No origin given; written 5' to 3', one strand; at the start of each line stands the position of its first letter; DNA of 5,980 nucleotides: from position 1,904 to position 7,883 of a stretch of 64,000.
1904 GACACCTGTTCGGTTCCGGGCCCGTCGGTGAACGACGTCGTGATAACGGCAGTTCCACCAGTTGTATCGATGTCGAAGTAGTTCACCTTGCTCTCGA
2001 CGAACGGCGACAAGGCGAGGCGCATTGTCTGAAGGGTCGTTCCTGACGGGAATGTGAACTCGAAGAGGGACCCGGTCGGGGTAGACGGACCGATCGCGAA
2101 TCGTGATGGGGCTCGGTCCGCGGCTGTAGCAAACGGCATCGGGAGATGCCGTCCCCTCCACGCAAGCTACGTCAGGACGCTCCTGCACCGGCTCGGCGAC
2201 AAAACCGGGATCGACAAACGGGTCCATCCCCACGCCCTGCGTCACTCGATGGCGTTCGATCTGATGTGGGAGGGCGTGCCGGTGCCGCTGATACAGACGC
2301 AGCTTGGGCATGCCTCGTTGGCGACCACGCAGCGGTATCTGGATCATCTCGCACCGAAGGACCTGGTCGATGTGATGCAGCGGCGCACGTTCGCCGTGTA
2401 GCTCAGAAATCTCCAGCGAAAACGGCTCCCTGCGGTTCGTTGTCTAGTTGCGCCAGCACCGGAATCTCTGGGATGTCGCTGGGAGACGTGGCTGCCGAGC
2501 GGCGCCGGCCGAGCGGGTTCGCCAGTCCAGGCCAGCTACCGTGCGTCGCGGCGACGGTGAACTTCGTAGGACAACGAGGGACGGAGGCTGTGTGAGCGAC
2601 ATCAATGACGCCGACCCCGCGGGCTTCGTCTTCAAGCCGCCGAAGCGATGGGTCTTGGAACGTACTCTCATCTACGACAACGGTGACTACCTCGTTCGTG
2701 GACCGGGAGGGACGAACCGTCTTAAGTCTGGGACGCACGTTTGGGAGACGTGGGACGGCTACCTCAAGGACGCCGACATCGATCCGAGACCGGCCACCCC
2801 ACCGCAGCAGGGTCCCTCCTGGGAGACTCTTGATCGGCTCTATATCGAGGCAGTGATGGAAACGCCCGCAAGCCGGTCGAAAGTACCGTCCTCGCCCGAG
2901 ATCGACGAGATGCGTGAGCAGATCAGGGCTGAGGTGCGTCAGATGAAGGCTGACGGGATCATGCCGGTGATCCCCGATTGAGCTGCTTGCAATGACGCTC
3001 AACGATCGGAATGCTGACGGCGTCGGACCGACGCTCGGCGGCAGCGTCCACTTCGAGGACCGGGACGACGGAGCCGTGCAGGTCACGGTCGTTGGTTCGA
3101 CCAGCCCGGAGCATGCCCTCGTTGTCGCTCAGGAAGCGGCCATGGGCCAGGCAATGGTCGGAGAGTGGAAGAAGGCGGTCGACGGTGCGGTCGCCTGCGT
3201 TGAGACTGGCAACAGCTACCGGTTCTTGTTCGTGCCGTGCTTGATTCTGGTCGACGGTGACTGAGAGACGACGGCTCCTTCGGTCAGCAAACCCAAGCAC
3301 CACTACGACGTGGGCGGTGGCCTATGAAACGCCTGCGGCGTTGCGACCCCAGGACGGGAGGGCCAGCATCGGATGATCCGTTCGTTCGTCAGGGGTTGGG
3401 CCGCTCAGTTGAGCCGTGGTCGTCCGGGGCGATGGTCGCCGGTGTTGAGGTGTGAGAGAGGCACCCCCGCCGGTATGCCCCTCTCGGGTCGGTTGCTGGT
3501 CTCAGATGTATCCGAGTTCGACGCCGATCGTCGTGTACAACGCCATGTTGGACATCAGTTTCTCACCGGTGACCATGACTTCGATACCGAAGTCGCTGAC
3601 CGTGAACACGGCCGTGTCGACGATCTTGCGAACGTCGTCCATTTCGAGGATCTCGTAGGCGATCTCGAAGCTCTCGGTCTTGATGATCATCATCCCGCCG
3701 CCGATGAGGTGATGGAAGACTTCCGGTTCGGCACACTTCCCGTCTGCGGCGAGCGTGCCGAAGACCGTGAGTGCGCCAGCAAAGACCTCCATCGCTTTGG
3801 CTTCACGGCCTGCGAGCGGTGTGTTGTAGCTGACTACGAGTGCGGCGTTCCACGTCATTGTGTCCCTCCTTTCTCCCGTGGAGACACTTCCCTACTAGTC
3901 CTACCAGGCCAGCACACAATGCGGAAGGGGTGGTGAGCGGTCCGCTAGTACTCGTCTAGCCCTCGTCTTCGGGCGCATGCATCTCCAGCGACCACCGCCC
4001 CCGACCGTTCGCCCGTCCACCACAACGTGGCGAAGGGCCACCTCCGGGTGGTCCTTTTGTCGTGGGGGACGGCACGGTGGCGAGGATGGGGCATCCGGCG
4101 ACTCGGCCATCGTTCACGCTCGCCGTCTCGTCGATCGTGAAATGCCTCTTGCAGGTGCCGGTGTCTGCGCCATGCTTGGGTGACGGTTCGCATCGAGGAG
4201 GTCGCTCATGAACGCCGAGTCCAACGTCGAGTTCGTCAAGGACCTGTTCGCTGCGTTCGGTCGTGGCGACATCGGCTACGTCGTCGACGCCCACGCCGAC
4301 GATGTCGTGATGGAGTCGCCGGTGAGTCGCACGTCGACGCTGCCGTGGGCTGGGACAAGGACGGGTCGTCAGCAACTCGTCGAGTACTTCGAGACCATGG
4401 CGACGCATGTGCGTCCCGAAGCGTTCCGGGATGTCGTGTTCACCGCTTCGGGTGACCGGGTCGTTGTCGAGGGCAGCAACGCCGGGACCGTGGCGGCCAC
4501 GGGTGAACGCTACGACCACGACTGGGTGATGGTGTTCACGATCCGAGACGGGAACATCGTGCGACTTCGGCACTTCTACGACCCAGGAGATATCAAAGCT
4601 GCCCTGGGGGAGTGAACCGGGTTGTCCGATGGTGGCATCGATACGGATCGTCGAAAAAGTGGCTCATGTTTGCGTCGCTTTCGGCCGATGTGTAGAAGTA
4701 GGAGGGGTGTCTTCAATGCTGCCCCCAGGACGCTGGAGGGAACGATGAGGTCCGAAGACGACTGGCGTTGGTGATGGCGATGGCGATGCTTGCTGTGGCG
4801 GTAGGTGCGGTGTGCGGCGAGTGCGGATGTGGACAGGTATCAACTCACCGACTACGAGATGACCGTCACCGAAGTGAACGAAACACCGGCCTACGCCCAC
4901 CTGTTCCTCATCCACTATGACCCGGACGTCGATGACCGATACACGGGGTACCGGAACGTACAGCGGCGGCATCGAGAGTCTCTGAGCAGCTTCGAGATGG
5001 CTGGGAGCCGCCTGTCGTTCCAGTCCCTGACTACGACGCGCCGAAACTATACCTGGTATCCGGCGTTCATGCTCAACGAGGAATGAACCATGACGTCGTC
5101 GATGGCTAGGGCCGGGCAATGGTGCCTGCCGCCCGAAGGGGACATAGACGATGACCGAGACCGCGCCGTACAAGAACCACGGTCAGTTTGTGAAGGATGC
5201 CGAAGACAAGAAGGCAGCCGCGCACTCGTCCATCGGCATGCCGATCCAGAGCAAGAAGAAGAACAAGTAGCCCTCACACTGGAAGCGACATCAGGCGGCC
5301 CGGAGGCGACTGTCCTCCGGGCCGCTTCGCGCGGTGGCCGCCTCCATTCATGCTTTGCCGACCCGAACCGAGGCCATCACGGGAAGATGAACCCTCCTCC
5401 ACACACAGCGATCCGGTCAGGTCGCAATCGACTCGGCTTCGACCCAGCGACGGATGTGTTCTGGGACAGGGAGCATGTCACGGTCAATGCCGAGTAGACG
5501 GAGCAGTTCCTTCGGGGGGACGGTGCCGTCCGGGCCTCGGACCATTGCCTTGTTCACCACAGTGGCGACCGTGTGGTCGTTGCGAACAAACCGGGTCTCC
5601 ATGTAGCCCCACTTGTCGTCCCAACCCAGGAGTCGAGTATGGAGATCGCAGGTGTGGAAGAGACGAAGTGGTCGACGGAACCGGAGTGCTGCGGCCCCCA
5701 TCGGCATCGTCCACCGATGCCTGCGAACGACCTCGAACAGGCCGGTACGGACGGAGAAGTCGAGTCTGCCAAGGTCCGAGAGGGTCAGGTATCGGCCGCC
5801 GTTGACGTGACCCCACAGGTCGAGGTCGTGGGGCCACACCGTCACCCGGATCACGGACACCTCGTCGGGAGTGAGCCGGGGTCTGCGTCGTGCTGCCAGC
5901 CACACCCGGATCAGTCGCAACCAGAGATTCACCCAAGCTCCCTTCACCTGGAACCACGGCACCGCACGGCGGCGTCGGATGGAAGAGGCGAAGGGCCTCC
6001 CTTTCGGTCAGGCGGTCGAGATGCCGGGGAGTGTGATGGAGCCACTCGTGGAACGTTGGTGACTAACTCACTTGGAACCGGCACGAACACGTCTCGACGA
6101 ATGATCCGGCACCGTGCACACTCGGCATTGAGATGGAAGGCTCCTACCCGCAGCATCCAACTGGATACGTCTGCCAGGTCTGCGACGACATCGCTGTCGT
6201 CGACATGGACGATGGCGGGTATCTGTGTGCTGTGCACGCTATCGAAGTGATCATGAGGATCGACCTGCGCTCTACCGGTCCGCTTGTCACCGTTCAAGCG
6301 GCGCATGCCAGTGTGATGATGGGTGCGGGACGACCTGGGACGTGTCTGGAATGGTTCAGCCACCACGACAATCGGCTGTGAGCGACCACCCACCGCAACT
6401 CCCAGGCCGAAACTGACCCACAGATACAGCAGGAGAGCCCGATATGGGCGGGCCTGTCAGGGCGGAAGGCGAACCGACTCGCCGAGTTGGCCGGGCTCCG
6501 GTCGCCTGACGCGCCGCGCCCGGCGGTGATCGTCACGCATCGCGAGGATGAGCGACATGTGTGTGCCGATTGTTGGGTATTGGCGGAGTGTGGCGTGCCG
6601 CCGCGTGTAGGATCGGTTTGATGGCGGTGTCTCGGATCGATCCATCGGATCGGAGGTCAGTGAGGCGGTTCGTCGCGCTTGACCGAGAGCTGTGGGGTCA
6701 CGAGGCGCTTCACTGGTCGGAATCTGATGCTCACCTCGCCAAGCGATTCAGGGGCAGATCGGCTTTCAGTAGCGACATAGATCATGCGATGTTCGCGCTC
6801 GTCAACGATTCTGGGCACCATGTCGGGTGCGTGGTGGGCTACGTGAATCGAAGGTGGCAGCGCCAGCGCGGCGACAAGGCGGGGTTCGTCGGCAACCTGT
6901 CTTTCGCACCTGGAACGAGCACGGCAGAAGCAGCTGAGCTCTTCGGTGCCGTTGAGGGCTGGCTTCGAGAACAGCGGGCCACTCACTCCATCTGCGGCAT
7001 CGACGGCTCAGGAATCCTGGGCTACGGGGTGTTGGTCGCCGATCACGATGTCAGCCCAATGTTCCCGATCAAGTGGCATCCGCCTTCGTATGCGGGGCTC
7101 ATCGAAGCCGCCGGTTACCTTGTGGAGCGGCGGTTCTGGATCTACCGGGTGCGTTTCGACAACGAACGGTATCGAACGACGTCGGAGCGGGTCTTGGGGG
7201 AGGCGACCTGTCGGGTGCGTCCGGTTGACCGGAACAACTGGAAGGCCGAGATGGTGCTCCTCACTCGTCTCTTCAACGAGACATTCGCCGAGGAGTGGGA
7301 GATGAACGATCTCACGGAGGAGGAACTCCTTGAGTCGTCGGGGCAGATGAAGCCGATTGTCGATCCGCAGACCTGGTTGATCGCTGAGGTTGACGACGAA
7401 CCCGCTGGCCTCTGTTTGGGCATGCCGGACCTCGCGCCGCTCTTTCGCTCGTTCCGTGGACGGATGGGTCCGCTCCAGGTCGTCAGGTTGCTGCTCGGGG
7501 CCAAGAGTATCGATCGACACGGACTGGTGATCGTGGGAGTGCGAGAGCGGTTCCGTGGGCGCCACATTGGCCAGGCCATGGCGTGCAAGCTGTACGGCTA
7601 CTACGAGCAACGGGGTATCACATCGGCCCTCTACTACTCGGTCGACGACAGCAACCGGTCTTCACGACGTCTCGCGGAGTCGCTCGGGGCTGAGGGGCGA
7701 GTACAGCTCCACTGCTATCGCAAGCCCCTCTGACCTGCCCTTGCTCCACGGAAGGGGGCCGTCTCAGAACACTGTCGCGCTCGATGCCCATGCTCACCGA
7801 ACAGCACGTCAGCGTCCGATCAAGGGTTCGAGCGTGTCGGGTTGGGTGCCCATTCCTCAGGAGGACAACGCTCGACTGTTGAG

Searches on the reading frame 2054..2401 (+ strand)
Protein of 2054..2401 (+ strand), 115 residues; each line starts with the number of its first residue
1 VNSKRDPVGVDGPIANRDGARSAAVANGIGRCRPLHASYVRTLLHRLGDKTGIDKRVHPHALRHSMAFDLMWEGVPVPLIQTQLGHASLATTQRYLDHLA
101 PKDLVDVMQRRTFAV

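Call 36: search_protein_families(library=pfam, proteins=[window:2054-2401:+], max_evalue=0.01)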
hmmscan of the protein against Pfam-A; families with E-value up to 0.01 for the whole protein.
window:2054-2401:+ (115 aa): 2 families
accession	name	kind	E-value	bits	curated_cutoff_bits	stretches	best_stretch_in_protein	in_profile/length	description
PF00589.27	Phage_integrase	-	1.9e-17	64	27.1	1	32-98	102-168/172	Phage integrase family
PF11917.13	DUF3435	-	0.0014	18.1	25.8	1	29-111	167-251/418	Protein of unknown function (DUF3435)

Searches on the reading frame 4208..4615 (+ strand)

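Call 36: search_protein_families(library=pfam, proteins=[window:4208-4615:+], max_evalue=0.01)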
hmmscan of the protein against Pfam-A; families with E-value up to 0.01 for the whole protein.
window:4208-4615:+ (135 aa): 2 families
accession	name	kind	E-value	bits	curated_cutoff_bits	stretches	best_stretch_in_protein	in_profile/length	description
PF12680.13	SnoaL_2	-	3.3e-16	60.2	27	1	10-119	1-101/102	SnoaL-like domain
PF07366.18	SnoaL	-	4.4e-05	23.7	28.4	1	16-127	10-120/126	SnoaL-like polyketide cyclase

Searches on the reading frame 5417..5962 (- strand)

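Call 36: search_protein_families(library=pfam, proteins=[window:5417-5962:-], max_evalue=0.01)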
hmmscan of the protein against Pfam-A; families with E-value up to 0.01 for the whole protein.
window:5417-5962:- (181 aa): 2 families
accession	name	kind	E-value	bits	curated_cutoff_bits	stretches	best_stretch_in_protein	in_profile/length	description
PF13279.12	4HBT_2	-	7.2e-22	78.6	25.5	1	42-173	1-121/122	Thioesterase-like superfamily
PF03061.28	4HBT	-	0.0029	18.3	20.6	1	51-129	2-74/79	Thioesterase superfamily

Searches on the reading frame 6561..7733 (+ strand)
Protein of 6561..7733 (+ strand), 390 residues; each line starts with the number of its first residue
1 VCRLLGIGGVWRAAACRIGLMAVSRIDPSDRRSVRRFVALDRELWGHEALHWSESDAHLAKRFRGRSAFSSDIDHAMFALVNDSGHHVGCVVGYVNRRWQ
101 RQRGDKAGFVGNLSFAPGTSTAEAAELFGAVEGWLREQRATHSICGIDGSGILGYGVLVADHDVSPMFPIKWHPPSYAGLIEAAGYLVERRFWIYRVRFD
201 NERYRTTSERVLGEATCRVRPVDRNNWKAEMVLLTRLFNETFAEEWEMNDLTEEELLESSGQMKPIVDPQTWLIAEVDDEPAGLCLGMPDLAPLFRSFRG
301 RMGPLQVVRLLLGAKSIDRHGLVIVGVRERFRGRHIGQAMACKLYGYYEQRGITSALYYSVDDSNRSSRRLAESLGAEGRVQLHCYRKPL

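Call 36: search_protein_families(library=pfam, proteins=[window:6561-7733:+], max_evalue=0.01)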
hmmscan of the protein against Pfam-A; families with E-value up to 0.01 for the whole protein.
window:6561-7733:+ (390 aa): 2 families
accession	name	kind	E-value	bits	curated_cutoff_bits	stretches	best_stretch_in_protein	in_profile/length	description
PF00583.31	Acetyltransf_1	-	2.7e-09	37.8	20.7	1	238-376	8-115/116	Acetyltransferase (GNAT) family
PF13302.13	Acetyltransf_3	-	0.00021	22.5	25.4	0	327-377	87-137/138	Acetyltransferase (GNAT) domain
